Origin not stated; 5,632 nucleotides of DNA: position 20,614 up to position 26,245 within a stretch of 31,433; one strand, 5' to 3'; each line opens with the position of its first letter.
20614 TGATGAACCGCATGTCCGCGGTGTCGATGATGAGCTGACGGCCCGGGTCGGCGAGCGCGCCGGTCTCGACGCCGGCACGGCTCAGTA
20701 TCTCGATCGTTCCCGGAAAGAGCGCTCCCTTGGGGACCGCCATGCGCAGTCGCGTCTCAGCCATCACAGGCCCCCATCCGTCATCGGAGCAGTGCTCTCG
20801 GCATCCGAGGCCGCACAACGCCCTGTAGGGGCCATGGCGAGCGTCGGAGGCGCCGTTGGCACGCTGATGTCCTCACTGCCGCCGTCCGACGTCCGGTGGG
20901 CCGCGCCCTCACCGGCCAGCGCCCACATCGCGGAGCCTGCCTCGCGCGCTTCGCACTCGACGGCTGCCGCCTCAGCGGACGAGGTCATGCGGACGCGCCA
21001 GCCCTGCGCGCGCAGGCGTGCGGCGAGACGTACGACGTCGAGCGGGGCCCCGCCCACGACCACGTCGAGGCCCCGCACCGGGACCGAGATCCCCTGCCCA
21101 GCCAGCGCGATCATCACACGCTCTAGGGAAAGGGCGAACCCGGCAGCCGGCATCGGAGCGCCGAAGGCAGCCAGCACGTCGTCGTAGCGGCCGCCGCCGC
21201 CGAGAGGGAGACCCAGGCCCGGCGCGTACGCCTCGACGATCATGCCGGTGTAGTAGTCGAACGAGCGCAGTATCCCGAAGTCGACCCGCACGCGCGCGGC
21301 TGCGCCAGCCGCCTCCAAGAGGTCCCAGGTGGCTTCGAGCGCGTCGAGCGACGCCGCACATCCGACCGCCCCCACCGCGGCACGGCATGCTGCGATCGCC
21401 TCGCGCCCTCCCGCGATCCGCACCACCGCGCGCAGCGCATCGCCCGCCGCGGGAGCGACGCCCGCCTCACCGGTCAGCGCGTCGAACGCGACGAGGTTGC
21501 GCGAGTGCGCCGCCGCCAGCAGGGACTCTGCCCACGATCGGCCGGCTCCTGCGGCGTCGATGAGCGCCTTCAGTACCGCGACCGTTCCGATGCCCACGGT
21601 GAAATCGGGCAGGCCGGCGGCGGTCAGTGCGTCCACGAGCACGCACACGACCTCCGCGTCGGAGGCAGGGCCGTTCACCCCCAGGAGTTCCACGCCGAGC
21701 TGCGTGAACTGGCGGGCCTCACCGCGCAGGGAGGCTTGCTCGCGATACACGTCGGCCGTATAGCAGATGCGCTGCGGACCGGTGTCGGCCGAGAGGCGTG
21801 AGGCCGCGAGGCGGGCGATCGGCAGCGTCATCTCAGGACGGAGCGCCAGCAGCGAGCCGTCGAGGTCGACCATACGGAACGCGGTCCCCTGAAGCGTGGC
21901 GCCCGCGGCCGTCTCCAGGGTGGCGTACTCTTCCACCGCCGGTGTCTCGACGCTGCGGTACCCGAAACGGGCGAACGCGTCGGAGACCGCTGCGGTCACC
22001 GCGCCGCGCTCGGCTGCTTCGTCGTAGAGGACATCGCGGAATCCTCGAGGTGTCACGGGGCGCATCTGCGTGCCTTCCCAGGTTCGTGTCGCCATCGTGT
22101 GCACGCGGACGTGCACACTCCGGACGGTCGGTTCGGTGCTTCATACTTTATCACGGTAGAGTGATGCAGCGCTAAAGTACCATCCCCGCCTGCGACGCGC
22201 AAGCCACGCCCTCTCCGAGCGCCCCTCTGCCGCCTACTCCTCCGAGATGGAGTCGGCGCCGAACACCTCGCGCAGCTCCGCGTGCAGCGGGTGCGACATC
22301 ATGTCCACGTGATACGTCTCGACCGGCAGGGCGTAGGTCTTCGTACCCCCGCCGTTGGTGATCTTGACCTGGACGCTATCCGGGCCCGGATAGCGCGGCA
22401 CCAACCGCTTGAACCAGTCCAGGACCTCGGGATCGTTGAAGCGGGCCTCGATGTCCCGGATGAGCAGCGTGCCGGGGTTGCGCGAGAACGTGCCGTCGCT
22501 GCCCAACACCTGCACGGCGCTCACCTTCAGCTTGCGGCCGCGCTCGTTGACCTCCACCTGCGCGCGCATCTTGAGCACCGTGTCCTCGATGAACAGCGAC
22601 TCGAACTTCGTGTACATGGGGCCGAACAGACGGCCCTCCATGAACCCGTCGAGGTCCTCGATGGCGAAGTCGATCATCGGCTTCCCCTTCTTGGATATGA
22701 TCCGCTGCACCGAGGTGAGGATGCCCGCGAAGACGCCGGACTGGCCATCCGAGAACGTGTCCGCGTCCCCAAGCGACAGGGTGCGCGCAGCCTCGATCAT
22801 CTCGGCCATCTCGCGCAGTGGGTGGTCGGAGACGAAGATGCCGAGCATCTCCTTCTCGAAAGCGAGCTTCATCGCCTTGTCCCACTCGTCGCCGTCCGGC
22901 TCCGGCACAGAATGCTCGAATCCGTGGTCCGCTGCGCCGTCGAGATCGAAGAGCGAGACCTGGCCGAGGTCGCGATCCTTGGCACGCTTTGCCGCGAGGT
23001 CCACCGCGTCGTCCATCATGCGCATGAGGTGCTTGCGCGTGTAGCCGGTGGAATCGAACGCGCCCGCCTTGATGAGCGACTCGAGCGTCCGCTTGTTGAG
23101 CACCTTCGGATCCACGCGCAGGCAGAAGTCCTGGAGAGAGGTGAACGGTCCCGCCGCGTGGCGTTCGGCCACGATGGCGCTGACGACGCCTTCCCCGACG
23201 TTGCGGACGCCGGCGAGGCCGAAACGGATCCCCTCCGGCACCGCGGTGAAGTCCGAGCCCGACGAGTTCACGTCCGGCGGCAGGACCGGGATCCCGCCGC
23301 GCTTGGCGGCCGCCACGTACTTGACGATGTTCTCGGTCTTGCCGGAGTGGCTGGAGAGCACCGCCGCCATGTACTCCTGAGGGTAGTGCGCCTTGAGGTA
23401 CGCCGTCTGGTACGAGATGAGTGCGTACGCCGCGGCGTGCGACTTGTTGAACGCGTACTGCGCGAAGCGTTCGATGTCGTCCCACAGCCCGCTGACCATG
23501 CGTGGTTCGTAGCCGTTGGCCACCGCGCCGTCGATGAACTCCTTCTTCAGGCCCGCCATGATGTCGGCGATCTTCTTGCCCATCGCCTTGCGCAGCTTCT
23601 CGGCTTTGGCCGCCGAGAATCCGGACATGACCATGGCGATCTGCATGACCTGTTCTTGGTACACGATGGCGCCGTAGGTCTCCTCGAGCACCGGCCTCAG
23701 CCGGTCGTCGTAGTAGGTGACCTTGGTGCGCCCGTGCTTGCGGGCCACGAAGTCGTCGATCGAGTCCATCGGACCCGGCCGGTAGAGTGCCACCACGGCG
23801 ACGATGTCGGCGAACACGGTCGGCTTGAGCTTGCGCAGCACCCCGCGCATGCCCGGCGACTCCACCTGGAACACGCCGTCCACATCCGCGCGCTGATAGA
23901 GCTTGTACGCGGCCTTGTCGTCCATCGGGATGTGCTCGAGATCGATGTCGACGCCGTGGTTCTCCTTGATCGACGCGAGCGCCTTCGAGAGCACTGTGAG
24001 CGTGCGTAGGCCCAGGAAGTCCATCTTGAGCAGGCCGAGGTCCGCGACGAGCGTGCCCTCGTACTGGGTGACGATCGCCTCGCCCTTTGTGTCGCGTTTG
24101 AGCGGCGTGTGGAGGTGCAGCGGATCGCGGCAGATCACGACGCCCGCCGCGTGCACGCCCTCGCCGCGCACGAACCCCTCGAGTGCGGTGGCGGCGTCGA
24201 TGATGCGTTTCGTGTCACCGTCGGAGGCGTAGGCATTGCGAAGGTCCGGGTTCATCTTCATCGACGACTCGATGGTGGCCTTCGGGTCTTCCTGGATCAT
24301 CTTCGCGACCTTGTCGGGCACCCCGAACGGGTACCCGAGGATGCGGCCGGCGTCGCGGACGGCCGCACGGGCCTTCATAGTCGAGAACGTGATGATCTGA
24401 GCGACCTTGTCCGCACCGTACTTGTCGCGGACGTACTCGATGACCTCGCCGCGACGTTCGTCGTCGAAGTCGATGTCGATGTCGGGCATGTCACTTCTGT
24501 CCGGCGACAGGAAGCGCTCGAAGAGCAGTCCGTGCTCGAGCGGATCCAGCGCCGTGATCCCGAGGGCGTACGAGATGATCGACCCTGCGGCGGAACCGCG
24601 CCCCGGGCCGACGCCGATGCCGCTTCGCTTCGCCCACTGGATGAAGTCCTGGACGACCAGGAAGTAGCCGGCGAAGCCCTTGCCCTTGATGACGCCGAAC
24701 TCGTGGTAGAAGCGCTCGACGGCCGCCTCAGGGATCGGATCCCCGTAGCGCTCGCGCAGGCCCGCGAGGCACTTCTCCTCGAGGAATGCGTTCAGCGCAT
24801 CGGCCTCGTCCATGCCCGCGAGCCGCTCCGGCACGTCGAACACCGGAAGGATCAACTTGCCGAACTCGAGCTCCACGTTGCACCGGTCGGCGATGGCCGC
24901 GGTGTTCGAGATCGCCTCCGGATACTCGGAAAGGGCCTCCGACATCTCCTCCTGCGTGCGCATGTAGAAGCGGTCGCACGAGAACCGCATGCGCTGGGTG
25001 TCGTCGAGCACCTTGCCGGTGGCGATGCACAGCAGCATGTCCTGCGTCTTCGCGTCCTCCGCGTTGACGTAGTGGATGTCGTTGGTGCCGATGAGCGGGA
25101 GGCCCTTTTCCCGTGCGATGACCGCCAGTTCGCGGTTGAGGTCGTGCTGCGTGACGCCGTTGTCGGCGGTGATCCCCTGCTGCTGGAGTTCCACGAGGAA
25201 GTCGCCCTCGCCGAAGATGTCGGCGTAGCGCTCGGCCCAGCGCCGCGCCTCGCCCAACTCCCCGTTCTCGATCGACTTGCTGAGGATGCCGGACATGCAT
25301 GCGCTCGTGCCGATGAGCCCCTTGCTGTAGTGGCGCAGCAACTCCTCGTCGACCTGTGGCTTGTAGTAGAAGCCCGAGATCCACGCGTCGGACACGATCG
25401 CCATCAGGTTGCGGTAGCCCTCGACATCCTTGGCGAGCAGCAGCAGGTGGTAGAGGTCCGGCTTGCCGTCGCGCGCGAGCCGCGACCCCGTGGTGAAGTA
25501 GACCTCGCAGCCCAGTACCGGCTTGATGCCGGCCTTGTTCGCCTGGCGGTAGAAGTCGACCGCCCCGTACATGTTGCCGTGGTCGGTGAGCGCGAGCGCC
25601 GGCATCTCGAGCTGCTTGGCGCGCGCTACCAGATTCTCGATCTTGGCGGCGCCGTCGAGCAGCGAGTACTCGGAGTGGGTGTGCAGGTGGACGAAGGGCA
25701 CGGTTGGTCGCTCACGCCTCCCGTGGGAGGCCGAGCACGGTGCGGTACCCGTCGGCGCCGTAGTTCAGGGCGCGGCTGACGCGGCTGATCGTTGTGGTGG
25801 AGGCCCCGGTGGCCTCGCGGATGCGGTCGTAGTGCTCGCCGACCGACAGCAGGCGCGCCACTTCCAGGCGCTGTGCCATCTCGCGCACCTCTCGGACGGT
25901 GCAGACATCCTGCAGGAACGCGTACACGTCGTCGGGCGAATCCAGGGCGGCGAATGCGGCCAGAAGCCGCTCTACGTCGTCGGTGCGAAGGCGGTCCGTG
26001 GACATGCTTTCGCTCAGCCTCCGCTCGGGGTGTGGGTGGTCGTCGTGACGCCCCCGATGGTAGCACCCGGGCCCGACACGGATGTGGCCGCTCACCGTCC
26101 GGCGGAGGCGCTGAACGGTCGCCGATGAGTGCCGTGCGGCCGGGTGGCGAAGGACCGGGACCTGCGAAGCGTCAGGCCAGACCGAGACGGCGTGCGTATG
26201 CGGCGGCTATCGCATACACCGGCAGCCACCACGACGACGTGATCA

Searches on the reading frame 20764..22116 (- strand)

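Call 31: search_protein_families(library=pfam, proteins=[window:20764-22116:-], max_evalue=0.0001)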
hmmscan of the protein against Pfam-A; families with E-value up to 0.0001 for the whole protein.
window:20764-22116:- (450 aa): 1 family
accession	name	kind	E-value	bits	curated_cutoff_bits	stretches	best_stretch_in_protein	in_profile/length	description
PF13393.11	tRNA-synt_His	-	2.7e-81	273.6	25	1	25-334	1-308/308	Histidyl-tRNA synthetase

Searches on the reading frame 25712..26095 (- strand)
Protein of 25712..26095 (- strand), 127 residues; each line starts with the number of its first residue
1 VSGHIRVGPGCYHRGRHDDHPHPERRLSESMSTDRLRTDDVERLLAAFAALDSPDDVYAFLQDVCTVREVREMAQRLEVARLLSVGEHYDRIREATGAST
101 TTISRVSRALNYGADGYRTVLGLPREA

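Call 31: search_protein_families(library=pfam, proteins=[window:25712-26095:-], max_evalue=0.0001)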
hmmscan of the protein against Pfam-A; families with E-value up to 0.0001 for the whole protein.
window:25712-26095:- (127 aa): 1 family
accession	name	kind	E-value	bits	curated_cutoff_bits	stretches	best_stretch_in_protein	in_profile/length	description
PF01371.25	Trp_repressor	-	1.9e-22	79.6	27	1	41-121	3-84/88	Trp repressor protein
